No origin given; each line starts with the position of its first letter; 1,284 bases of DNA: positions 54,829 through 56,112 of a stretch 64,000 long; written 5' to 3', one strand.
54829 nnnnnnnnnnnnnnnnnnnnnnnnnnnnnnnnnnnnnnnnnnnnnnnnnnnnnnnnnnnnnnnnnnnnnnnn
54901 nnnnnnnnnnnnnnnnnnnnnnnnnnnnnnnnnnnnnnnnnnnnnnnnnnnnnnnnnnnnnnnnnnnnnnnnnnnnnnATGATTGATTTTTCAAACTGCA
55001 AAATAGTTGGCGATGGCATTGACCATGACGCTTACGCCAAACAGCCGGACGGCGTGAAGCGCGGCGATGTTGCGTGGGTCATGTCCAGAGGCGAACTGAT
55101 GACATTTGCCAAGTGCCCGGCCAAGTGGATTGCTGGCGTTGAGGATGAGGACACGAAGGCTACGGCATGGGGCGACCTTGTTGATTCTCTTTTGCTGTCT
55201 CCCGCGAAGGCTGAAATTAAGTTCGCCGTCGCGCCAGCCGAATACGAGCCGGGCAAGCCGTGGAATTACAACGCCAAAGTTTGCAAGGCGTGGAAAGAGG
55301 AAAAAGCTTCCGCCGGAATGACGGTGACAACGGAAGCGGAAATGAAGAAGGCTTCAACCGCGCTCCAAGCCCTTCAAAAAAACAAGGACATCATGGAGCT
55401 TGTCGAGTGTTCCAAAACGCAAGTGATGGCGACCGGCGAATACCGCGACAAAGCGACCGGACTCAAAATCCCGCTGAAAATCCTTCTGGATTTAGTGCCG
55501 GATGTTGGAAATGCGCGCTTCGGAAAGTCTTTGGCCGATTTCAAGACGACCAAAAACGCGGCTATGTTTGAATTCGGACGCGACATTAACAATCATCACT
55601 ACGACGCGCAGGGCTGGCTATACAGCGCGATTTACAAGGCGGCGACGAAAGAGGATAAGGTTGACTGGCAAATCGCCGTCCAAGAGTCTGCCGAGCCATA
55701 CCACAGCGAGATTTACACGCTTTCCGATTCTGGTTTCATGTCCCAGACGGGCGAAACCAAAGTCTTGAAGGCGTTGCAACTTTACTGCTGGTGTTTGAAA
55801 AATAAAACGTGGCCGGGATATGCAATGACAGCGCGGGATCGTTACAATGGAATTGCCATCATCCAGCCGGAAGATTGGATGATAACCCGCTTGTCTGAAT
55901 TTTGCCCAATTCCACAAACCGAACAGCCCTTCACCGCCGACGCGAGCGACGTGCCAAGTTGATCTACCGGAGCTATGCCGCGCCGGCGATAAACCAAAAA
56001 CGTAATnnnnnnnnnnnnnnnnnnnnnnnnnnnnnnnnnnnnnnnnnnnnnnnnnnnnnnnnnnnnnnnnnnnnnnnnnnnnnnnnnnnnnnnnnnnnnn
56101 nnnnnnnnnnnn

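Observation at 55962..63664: Integron-like array of about 20 attC-like folded sites separating small phage genes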

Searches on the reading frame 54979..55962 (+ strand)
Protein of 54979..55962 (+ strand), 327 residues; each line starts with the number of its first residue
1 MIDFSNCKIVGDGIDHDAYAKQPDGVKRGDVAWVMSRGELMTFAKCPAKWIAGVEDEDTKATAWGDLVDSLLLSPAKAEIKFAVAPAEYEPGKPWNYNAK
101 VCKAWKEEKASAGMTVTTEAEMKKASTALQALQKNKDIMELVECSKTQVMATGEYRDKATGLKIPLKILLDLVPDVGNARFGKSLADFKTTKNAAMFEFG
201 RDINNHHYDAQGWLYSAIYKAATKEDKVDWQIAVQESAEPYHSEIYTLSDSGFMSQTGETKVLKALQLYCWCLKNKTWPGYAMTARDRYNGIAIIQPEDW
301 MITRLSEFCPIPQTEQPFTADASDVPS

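Call 8: search_protein_families(library=pfam, proteins=[window:54979-55962:+])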
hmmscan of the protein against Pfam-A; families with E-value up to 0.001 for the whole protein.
window:54979-55962:+ (327 aa): 1 family
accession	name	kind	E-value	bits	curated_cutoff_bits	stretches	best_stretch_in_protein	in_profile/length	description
PF12684.13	DUF3799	-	6.3e-17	62.6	26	1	39-282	4-224/233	PDDEXK-like domain of unknown function (DUF3799)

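Call 27: find_related_loci(query=window:54979-55962:+, collection=viral_contigs, flank=10000)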
Query window:54979-55962:+ (327 aa) in viral_contigs; peptide patterns used: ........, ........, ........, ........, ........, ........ (x = any residue, [..] = any of these).
6 stretches matched a pattern; 1 encode a relative of the query (tblastn E <= 1e-3); 1 distinct loci.
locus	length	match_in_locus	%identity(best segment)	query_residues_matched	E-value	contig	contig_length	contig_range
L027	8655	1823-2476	32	57-283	7e-31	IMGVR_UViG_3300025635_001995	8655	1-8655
